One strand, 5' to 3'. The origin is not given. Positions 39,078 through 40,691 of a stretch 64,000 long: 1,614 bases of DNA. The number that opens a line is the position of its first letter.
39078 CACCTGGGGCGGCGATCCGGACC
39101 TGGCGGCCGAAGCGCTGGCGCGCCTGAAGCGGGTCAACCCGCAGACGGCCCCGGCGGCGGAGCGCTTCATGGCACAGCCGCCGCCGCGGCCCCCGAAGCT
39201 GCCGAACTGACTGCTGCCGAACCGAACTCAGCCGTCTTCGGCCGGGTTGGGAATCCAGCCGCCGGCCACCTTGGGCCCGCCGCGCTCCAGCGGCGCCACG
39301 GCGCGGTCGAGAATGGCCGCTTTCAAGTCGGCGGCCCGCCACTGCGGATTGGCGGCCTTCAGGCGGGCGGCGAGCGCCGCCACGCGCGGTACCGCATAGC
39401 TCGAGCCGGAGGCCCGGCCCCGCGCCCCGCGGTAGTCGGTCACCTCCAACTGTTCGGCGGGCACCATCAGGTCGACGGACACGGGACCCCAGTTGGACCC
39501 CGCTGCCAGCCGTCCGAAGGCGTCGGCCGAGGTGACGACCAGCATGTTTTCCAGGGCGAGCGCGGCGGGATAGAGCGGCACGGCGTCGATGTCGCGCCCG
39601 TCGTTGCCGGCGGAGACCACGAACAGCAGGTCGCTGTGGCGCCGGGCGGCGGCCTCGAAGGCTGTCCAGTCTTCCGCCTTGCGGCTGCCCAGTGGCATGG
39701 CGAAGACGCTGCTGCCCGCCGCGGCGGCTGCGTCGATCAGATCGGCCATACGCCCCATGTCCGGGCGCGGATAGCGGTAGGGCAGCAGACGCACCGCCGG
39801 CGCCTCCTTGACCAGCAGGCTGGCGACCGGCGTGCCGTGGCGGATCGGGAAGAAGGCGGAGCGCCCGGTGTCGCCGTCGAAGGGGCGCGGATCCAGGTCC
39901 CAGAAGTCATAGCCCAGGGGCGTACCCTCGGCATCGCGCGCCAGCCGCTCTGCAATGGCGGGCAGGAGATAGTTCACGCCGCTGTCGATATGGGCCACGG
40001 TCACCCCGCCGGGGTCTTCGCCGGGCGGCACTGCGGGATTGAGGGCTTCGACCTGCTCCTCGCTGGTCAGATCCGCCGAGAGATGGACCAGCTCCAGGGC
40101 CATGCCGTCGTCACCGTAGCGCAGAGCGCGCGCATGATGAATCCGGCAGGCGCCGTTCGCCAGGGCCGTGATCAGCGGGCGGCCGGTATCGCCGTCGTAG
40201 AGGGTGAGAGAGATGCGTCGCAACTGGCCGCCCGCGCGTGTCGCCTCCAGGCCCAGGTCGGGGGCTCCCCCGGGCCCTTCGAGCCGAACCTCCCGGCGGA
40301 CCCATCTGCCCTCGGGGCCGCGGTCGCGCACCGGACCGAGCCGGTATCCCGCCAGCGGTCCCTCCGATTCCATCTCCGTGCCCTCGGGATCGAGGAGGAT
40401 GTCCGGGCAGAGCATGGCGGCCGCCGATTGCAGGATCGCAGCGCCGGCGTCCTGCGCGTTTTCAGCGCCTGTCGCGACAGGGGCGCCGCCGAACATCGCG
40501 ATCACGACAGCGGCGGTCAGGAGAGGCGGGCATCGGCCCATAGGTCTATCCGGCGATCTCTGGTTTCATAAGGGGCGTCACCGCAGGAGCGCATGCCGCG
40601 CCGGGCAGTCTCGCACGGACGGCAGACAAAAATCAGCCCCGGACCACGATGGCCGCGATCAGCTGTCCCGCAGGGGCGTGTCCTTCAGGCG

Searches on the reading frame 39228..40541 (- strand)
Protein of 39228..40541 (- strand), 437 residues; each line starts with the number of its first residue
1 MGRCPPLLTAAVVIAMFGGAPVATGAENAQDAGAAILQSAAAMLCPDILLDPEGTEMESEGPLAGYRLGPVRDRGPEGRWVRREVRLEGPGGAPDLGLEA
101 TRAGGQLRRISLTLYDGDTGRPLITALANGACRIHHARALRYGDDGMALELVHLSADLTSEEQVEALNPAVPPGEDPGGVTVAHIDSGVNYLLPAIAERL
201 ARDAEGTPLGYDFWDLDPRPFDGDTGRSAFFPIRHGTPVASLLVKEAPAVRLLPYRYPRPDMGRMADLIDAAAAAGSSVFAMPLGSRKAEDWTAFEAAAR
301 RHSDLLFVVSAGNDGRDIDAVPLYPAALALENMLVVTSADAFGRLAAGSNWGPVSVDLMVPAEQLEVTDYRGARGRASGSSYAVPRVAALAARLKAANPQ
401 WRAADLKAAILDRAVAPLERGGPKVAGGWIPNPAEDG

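Call 3: search_protein_families(library=pfam, proteins=[window:39228-40541:-], max_evalue=0.01)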
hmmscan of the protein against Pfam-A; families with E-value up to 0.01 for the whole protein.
window:39228-40541:- (437 aa): 1 family
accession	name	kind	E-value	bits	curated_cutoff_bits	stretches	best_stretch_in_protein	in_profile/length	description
PF00082.27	Peptidase_S8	-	2.4e-22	80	21.8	1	179-414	3-273/288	Subtilase family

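Call 4: search_protein_families(library=padloc, proteins=[window:39228-40541:-], max_evalue=0.01)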
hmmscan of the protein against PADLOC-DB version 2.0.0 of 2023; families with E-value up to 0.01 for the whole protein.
window:39228-40541:- (437 aa): 2 families
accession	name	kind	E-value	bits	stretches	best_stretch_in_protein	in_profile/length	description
PDLC03014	subtilase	-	9.6e-10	36.5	1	152-415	146-376/391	-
PDLC02198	IetS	-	0.0015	14.5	0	377-417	528-568/795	-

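Call 5: search_protein_families(library=ncbifam, proteins=[window:39228-40541:-], max_evalue=0.01)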
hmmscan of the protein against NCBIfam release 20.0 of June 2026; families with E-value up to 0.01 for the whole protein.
window:39228-40541:- (437 aa): 3 families
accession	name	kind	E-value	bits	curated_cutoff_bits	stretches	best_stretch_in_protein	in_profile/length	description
TIGR03921.1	T7SS_mycosin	equivalog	1.8e-16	60.2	278.75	1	179-420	14-269/353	type VII secretion-associated serine protease mycosin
TIGR03895.1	protease_PatA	subfamily_domain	3.1e-09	36.1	421.05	1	288-414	73-200/606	PatA/PatG family cyanobactin maturation protease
NF049966.1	QH_SP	equivalog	1.7e-05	24.3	165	1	233-414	40-211/219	subtilisin-like serine protease QhpE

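Call 7: search_solved_structures(query=window:39228-40541:-, max_evalue=0.01, show_alignments=2)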
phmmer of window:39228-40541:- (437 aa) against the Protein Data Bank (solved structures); distinct sequences matched with E-value up to 0.01: 71 (the best 60 are shown).
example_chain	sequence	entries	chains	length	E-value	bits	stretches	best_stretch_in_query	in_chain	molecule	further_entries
3vv3_A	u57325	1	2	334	1.1e-14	57.4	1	298-428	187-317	Deseasin MCP-01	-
1dbi_A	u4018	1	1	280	7.9e-12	48.1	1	178-396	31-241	AK.1 SERINE PROTEASE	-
3f49_S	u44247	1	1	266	2.9e-08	36.3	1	234-412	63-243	Subtilisin BPN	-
6ube_S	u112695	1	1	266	3.6e-08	36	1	234-412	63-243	SUBTILISIN BPN'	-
8jmw_A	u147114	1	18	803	7.2e-08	35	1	167-315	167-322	S8 family serine peptidase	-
3bgo_S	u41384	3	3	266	9.4e-08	34.6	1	234-412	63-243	Subtilisin BPN'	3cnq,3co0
1s2n_A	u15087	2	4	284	3.1e-07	32.9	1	248-397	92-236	extracellular subtilisin-like serine proteinase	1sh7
1dui_A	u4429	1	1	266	5.6e-07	32.1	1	234-410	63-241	PROTEIN (SUBTILISIN BPN')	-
1gnv_A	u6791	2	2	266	6.3e-07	31.9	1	234-410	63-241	SUBTILISIN BPN'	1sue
9zio_S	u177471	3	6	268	7.9e-07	31.6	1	235-412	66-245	SUBTILISIN BPN'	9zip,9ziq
6u9l_S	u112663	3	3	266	1.1e-06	31.2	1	236-412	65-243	SUBTILISIN BPN'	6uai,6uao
1sua_A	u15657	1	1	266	1.2e-06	31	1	234-410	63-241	SUBTILISIN BPN'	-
1spb_S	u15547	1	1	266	1.3e-06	30.9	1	234-410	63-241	SUBTILISIN BPN'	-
4h6v_A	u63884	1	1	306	1.4e-06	30.8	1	269-396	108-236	Subtilisin-like protein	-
3zxx_A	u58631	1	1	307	1.4e-06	30.8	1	269-396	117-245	SUBTILISIN-LIKE PROTEIN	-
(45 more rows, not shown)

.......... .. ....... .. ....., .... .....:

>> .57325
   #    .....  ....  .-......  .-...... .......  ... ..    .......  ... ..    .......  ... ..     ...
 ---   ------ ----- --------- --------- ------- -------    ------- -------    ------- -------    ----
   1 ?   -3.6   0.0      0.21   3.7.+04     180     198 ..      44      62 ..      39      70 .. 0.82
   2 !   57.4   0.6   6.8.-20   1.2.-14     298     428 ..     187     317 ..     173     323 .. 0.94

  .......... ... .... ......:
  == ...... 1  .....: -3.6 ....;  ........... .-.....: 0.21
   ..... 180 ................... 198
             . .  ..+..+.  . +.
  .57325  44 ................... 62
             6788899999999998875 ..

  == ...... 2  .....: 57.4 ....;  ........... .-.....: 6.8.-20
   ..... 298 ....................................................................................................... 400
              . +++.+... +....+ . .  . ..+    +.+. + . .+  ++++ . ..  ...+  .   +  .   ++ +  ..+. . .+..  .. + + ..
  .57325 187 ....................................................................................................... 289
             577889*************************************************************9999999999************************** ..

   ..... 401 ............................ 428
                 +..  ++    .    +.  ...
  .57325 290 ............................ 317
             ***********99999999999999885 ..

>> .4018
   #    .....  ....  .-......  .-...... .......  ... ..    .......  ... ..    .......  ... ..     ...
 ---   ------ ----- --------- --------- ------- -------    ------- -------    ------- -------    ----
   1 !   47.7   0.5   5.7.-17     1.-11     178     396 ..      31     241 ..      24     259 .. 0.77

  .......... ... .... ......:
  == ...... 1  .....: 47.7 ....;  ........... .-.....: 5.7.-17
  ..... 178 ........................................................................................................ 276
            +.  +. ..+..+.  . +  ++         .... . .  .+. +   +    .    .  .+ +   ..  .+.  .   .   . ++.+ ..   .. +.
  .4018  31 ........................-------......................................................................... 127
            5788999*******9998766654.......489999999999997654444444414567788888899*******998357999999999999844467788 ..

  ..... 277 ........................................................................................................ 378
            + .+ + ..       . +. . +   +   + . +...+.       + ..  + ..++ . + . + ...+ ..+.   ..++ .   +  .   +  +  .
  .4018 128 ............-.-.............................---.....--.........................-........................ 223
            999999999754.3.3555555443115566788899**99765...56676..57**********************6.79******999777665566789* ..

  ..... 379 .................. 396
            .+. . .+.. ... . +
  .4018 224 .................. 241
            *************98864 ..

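Call 9: find_homologous_proteins(query=window:39228-40541:-, max_evalue=0.00001)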
Query window:39228-40541:- (437 aa): 1789 proteins with E <= 0.00001 among 8000 candidates; the best 120 are listed.
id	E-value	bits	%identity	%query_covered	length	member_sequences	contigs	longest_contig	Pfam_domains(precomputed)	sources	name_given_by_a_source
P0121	2.1e-284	961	100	100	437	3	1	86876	PF00082.28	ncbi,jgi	-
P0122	1.5e-257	873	92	100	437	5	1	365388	PF00082.28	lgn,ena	-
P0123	3.7e-183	628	70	97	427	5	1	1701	PF00082.28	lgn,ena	-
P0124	6.8e-182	623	72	92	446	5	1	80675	PF00082.28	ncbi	-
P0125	2.4e-177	608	67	97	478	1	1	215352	PF00082.28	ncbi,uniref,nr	ncbi:S8 family serine peptidase [Pelagibius litoralis]|uniref:S8 family serine peptidase n=1 Tax=Pel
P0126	4.1e-177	608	70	93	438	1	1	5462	PF00082.28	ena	-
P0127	1.8e-175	602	67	98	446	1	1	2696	PF00082.28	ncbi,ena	-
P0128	2.6e-175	602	66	97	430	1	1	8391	PF00082.28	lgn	-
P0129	5.0e-175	601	71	89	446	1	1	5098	PF00082.28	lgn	-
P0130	1.4e-167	576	66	95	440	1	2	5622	PF00082.28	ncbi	-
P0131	8.3e-165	567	66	90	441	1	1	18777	PF00082.28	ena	-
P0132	1.7e-164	566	66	95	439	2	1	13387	PF00082.28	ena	-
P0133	3.0e-164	565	66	94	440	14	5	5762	PF00082.28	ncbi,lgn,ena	-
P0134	4.8e-164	565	66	94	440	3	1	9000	PF00082.28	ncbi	-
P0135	1.1e-163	563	64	98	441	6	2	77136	PF00082.28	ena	-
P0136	1.6e-163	563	63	98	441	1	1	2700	PF00082.28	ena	-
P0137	1.4e-162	560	65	95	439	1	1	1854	PF00082.28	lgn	-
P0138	3.6e-162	558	62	98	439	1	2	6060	PF00082.28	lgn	-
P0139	6.6e-162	558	69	85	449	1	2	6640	PF00082.28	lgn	-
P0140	1.5e-161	556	66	94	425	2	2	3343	PF00082.28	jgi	-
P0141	2.8e-161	555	64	95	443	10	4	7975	PF00082.28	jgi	jgi:subtilisin family serine protease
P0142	3.0e-161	555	66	91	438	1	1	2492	PF00082.28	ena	-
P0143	6.0e-161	554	63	96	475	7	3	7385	PF00082.28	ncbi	-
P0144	2.6e-160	552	63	97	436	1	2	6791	PF00082.28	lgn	-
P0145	4.4e-160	552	66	92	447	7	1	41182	PF00082.28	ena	-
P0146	9.5e-160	550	63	95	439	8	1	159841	PF00082.28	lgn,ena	-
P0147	1.2e-159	550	64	92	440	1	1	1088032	PF00082.28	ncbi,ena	-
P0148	2.4e-159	549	61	98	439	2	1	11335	PF00082.28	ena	-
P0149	3.0e-159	549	62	95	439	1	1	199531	PF00082.28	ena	-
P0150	3.0e-159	549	60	98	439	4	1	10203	PF00082.28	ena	-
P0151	4.5e-159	548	61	97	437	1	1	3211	PF00082.28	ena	-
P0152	7.6e-159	547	63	98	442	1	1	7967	PF00082.28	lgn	-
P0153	8.1e-159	547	69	85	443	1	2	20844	PF00082.28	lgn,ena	-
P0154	1.5e-158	547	65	92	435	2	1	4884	PF00082.28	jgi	-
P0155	5.7e-158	545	62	95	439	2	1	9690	PF00082.28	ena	-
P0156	9.5e-158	544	62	95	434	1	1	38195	PF00082.28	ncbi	-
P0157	1.0e-157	544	63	95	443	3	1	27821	PF00082.28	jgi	-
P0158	1.2e-157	543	66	89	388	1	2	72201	PF00082.28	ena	-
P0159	7.1e-157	541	63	97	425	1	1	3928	PF00082.28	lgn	-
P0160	9.8e-157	541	61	99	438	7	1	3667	PF00082.28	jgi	-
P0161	1.2e-156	540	61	95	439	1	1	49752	PF00082.28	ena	-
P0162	1.6e-156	540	65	93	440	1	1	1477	PF00082.28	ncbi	-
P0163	1.0e-155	537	61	98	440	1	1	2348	PF00082.28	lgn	-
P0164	1.3e-155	537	63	92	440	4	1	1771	PF00082.28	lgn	-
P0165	1.4e-155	537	60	100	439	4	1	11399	PF00082.28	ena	-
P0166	1.9e-155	536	65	92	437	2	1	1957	PF00082.28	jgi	jgi:subtilisin family serine protease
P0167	2.9e-155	536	62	96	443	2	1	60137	PF00082.28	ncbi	ncbi:MAG: S8 family serine peptidase [Kiloniellaceae bacterium]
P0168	4.7e-155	535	64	94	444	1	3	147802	PF00082.28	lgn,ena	-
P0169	6.3e-155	535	60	98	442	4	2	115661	PF00082.28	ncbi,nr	ncbi:MAG: S8 family serine peptidase [Kiloniellales bacterium]|nr:S8 family serine peptidase [Kiloni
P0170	7.0e-155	534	61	97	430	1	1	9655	PF00082.28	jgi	-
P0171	1.1e-154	534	63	95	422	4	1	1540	PF00082.28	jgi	jgi:subtilisin family serine protease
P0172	2.2e-154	533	57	100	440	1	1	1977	PF00082.28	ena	-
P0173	4.1e-154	532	63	98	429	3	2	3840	PF00082.28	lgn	-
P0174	5.3e-154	532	60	98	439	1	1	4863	PF00082.28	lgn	-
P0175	6.8e-154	531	62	98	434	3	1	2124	PF00082.28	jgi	jgi:subtilisin family serine protease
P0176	1.0e-153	531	63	93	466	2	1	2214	PF00082.28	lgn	-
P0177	5.2e-153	528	67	84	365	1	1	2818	PF00082.28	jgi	jgi:subtilisin family serine protease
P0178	6.1e-153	528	78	72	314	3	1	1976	PF00082.28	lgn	-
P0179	6.8e-152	525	63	93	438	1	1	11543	PF00082.28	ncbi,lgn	ncbi:MAG: hypothetical protein Kow00114_38130 [Kiloniellaceae bacterium]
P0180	4.9e-150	518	62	94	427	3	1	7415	PF00082.28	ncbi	-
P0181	2.8e-147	509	61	94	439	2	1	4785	PF00082.28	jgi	jgi:hypothetical protein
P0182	1.4e-146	507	73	76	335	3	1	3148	PF00082.28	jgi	jgi:subtilisin family serine protease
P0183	1.7e-146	507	67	86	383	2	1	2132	PF00082.28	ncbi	ncbi:MAG: S8 family serine peptidase, partial [Kiloniellaceae bacterium]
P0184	4.0e-145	502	73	76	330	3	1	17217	PF00082.28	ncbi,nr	ncbi:MAG: S8 family serine peptidase, partial [Alphaproteobacteria bacterium]|nr:S8 family serine pe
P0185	7.4e-145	501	57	97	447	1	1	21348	PF00082.28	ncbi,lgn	-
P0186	1.4e-141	491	66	81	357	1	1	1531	PF00082.28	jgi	jgi:subtilisin family serine protease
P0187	8.0e-141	488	61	93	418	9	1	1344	PF00082.28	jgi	jgi:hypothetical protein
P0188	8.0e-140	485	72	72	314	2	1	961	PF00082.28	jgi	jgi:subtilisin family serine protease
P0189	1.8e-139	484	61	92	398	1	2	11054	PF00082.28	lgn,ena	-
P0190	3.6e-139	483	60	89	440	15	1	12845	PF00082.28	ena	-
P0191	1.3e-137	478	63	90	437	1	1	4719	PF00082.28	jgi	-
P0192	3.0e-137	476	62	89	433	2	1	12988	PF00082.28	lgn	-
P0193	8.6e-137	475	64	84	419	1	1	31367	PF00082.28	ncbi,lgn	-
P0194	9.5e-137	475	59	93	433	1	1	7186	PF00082.28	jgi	jgi:hypothetical protein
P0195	4.9e-136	472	60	91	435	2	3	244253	PF00082.28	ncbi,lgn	ncbi:MAG: S8 family serine peptidase [Kiloniellaceae bacterium]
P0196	9.4e-136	471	63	88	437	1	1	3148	PF00082.28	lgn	-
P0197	1.8e-135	470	59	98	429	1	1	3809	PF00082.28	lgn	-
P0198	5.3e-135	469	58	92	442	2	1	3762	PF00082.28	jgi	-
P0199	9.3e-135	468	58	93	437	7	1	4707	PF00082.28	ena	-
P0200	1.1e-134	468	59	92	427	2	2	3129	PF00082.28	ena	-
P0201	7.8e-134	465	61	90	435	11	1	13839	PF00082.28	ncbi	-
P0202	1.2e-133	464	59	92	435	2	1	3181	PF00082.28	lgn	-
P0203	1.2e-133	464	57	98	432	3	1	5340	PF00082.28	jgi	-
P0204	2.6e-133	463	56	95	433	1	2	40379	PF00082.28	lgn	-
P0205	6.1e-133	462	63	78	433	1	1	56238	PF00082.28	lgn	-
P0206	2.1e-130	454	59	92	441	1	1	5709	PF00082.28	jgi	-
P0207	2.3e-130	454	59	92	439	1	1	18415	PF00082.28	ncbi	-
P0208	3.1e-130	453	57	92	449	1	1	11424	PF00082.28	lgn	-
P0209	3.9e-129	450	60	84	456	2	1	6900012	PF00082.28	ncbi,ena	-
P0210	6.3e-129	449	56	97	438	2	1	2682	PF00082.28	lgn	-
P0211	9.3e-129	448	68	71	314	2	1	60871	PF00082.28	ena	-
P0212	1.7e-128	447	56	98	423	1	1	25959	PF00082.28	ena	-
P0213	2.0e-128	447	61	85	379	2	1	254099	PF00082.28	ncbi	ncbi:MAG: S8 family serine peptidase [Kiloniellaceae bacterium]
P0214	2.1e-128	447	62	76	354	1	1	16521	PF00082.28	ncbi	-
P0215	2.2e-128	447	54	98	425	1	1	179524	PF00082.28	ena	-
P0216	2.8e-128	447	61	78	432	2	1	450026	PF00082.28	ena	-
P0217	5.9e-127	442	56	92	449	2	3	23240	PF00082.28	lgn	-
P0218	9.7e-127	442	58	84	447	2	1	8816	PF00082.28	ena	-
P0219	1.6e-126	441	58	89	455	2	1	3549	PF00082.28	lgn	-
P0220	1.6e-126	441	57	88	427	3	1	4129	PF00082.28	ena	-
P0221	3.8e-126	440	57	92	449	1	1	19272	PF00082.28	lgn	-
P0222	5.9e-126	439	53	99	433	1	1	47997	PF00082.28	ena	-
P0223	7.2e-126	439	58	82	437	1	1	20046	PF00082.28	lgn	-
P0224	1.1e-125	438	58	91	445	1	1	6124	PF00082.28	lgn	-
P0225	2.7e-125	437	56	92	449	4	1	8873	PF00082.28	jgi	-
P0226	3.6e-125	437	58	81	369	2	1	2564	PF00082.28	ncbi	ncbi:MAG: S8 family serine peptidase, partial [Pseudomonadota bacterium]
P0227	6.3e-125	436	58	91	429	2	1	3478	PF00082.28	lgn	-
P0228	7.3e-125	435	58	91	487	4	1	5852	PF00082.28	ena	-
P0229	8.5e-125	435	53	98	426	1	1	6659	PF00082.28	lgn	-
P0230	1.1e-124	435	53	95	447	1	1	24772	PF00082.28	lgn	-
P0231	1.5e-124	434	58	78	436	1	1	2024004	PF00082.28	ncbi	-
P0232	4.0e-124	433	60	78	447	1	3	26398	PF00082.28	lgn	-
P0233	7.6e-124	432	59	78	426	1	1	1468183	PF00082.28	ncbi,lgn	ncbi:MAG: S8 family serine peptidase [Rhodospirillales bacterium]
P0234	1.4e-123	431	61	77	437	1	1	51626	PF00082.28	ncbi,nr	ncbi:MAG: S8 family serine peptidase [Alphaproteobacteria bacterium]|nr:S8 family serine peptidase [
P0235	1.7e-123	431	61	80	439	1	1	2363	PF00082.28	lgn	-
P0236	4.3e-123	430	56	84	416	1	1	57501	PF00082.28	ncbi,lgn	-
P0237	9.6e-123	428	57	90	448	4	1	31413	PF00082.28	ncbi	-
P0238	9.7e-123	428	57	93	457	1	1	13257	PF00082.28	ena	-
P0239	1.4e-122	428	57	82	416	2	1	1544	PF00082.28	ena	-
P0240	1.5e-122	428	56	90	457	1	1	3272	PF00082.28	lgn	-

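Call 13: find_encoding_contigs(protein=P0125, flank=8000, max_places=2)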
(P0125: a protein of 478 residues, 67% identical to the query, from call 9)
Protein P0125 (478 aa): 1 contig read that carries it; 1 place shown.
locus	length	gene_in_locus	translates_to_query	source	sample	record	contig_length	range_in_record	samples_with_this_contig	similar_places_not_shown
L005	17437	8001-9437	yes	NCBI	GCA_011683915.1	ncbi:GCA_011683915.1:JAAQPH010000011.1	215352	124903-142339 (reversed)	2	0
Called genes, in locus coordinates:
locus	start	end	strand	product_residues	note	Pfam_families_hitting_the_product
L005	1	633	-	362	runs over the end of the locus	PF00005:ABC_tran, PF17912:OB_MalK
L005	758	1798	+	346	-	PF00356:LacI, PF00532:Peripla_BP_1, PF13407:Peripla_BP_4, PF13377:Peripla_BP_3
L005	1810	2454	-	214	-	PF03188:Cytochrom_B561 (faint)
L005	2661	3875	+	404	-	PF02515:CoA_transf_3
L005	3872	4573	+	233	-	PF02798:GST_N, PF13417:GST_N_3, PF13409:GST_N_2, PF00043:GST_C (weak), PF13410:GST_C_2 (faint)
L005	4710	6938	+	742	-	PF22494:choice_anch_I, PF13449:Phytase-like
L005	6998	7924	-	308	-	PF13417:GST_N_3, PF13409:GST_N_2, PF13410:GST_C_2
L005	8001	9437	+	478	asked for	PF00082:Peptidase_S8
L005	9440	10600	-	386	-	PF13365:Trypsin_2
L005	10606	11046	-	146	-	PF00903:Glyoxalase, PF13669:Glyoxalase_4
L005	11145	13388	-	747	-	PF00929:RNase_T, PF00571:CBS, PF03445:DUF294, PF10335:DUF294_C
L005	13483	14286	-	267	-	-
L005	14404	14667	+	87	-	PF13937:DUF4212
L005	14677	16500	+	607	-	PF00474:SSF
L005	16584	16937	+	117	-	-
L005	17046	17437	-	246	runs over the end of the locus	-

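Call 14: find_encoding_contigs(protein=P0167, flank=8000, max_places=2)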
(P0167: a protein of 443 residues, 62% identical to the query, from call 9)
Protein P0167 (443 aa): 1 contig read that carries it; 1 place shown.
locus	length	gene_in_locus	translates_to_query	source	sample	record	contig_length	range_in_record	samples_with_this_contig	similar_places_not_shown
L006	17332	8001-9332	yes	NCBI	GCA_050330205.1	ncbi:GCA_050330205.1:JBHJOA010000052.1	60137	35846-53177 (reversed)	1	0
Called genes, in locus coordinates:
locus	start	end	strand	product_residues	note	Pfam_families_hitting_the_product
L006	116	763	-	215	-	PF13649:Methyltransf_25 (weak)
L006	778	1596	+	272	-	PF13531:SBP_bac_11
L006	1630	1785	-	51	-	PF03459:TOBE (faint)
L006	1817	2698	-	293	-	PF12728:HTH_17, PF12727:PBP_like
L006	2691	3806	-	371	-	PF01717:Meth_synt_2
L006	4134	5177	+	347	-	PF03480:DctP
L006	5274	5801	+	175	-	PF04290:DctQ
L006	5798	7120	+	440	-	PF06808:DctM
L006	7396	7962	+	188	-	PF01814:Hemerythrin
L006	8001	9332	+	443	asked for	PF00082:Peptidase_S8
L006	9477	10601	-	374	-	PF13365:Trypsin_2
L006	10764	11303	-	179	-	-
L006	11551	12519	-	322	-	PF12833:HTH_18, PF00165:HTH_AraC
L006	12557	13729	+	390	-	PF01494:FAD_binding_3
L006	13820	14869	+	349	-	PF03480:DctP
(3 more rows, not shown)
